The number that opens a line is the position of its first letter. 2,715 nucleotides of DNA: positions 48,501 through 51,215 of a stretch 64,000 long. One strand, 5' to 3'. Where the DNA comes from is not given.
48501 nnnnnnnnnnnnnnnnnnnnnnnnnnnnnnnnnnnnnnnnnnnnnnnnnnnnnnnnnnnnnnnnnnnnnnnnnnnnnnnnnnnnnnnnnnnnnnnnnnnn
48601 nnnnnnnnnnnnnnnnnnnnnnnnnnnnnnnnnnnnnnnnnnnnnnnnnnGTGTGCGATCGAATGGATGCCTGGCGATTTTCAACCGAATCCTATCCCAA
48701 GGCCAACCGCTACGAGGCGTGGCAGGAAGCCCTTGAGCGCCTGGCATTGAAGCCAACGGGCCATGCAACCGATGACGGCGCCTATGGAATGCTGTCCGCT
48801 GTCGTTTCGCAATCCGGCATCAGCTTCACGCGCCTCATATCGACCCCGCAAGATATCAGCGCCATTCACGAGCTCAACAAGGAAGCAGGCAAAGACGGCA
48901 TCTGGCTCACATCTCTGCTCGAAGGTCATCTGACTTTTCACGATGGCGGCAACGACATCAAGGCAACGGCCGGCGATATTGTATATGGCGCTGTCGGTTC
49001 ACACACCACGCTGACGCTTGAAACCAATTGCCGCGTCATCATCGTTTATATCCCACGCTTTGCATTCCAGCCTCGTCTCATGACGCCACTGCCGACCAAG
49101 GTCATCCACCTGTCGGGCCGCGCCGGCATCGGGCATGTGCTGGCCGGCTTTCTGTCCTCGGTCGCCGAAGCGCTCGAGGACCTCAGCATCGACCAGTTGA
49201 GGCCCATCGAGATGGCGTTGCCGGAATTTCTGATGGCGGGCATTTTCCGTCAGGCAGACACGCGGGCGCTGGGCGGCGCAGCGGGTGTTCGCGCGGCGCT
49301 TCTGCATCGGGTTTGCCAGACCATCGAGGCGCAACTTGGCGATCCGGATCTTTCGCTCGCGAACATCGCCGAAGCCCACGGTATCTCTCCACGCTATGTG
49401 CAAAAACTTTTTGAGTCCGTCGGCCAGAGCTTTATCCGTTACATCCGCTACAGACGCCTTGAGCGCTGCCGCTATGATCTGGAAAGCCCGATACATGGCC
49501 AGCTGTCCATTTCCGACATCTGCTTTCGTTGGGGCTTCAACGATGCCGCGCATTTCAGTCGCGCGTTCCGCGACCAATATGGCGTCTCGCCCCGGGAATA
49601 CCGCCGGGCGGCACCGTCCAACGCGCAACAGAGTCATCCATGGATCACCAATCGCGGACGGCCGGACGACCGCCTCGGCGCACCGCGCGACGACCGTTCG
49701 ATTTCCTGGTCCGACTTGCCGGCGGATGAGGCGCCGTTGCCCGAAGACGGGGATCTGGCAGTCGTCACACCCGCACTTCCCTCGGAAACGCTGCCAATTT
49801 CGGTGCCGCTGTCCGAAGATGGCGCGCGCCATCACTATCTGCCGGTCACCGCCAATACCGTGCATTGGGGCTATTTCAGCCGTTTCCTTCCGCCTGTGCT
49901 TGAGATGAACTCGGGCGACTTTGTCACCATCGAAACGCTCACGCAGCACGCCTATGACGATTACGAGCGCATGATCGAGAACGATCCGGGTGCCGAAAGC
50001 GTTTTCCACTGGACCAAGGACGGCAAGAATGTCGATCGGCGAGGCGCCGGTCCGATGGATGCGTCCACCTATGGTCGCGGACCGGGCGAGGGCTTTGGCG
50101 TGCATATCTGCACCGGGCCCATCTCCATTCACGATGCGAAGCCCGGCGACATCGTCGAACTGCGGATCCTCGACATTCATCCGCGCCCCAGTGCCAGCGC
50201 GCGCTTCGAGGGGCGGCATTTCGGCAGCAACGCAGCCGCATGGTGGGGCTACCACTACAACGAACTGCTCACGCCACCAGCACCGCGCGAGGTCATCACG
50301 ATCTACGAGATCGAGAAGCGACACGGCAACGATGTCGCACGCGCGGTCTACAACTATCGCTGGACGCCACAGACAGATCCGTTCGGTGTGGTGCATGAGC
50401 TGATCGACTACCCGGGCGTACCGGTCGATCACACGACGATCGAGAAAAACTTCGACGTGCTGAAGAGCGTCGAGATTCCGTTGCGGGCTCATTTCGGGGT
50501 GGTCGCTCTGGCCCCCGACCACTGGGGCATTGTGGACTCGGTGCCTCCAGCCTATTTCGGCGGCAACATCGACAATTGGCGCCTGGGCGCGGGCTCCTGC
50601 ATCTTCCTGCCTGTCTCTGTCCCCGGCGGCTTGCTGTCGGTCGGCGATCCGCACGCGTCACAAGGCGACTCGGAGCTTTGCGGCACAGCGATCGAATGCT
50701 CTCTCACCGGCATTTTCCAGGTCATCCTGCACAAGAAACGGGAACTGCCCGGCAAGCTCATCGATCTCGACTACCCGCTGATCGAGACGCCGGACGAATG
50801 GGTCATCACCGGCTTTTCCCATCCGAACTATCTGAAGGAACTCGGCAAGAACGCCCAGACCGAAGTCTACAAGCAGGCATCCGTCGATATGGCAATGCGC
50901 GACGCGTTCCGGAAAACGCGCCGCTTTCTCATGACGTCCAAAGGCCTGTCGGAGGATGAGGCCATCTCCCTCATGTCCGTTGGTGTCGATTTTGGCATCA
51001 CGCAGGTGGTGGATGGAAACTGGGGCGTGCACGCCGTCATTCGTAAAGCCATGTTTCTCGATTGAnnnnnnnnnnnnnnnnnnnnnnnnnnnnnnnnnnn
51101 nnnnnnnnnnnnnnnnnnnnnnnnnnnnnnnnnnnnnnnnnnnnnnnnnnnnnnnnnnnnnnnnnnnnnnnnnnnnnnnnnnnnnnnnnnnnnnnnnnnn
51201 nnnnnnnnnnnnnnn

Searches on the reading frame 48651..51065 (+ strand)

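Call 18: search_protein_families(library=ncbifam, proteins=[window:48651-51065:+], max_evalue=0.00001)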
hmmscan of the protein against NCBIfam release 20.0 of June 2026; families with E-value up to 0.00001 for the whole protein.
window:48651-51065:+ (804 aa): 23 families
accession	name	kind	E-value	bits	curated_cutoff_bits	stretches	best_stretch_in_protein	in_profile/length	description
NF007243.0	PRK09685.1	equivalog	1e-34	120.4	199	1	18-320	8-301/303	transcriptional regulator FeaR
NF052534.1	RzbtTranRegRhrA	equivalog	9.7e-22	77.6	500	1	215-321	206-311/312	rhizobactin biosynthesis transcriptional regulator RhrA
NF047455.1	TF_Staph_AryK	equivalog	1.7e-15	56.3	850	1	217-328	158-266/759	transcriptional regulator AryK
NF049968.1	QhpR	equivalog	2.9e-14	52.9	250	1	214-318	183-284/284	AraC-like transcriptional regulator QhpR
NF045496.1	FormamaseFmdA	equivalog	3.6e-14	52.3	500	1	630-683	214-268/407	formamidase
NF007860.0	PRK10572.1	equivalog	3.1e-12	45.9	208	1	218-322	185-286/292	arabinose operon transcriptional regulator AraC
NF012144.2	ramA_TF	equivalog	7.7e-12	45.6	180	1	215-320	4-106/108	RamA family antibiotic efflux transcriptional regulator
NF041686.2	ant_diox_reg_AndR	equivalog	1.4e-11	44.6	350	1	186-317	187-317/321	anthranilate 1,2-dioxygenase regulatory protein AndR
NF012228.1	RobA_TF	equivalog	4.9e-11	42.6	380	1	221-326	8-110/286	MDR efflux pump AcrAB transcriptional activator RobA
NF007584.0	PRK10219.1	equivalog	3.3e-10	40.3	174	1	217-319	6-105/107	superoxide response transcriptional regulator SoxS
NF011701.0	PRK15121.1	equivalog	4.2e-10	39.6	426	1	217-330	6-116/289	MDR efflux pump AcrAB transcriptional activator RobA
NF052371.1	TransRegGbdRPseu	equivalog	8.6e-10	38.2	480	1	211-328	220-334/365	choline metabolism transcriptional regulator GbdR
NF047788.1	TransRegPocR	equivalog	9.6e-10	38.2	500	1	220-322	193-292/296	transcriptional regulator PocR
NF006902.0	PRK09393.1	equivalog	1.1e-09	38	425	1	218-321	222-322/327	transcriptional regulator FtrA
NF010028.0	PRK13503.1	equivalog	1.5e-09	37.6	288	1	234-321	188-273/278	HTH-type transcriptional activator RhaS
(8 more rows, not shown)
